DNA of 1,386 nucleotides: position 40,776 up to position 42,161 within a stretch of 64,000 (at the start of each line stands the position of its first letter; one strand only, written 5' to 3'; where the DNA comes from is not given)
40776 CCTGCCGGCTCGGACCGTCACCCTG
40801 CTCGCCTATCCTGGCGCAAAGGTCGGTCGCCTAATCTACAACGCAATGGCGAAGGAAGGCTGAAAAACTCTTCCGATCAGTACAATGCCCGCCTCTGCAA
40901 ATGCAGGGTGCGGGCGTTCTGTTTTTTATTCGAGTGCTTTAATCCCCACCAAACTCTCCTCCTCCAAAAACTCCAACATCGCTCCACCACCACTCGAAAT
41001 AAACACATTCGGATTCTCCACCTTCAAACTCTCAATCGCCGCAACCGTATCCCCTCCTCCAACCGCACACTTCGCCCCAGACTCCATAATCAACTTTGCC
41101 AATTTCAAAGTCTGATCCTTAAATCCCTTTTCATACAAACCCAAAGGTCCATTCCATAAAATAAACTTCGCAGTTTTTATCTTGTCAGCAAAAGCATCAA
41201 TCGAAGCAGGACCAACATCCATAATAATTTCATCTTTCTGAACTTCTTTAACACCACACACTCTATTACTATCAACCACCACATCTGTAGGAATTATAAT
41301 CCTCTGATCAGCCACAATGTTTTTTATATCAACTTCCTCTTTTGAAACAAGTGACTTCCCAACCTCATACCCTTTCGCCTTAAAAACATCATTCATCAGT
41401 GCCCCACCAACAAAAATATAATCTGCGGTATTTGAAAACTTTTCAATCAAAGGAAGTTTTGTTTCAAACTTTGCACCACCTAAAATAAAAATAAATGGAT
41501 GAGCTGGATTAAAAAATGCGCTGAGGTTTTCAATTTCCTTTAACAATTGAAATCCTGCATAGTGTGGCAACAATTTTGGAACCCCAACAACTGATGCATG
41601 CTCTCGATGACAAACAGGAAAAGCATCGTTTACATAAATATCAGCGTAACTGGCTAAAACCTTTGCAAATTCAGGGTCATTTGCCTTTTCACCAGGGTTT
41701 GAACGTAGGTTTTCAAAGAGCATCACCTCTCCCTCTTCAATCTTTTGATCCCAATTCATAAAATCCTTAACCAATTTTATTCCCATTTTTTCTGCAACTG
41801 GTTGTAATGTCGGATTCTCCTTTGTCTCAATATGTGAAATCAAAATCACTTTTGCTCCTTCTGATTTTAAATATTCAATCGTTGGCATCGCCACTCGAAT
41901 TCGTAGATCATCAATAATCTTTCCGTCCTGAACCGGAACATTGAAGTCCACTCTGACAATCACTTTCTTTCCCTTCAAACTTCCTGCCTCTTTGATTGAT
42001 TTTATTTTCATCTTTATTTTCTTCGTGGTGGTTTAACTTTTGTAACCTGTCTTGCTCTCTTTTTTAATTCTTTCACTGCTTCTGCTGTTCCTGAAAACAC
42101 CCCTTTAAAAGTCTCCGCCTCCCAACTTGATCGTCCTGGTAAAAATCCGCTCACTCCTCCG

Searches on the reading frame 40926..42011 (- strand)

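Call 49: search_protein_families(library=pfam, proteins=[window:40926-42011:-], max_evalue=0.01)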
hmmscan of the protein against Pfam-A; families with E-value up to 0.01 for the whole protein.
window:40926-42011:- (361 aa): 2 families
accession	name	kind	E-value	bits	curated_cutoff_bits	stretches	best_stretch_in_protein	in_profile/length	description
PF00162.24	PGK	-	6.4e-106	355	27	1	11-351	5-378/379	Phosphoglycerate kinase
PF04551.19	GcpE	-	0.002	17.6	32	1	22-120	14-112/343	GcpE protein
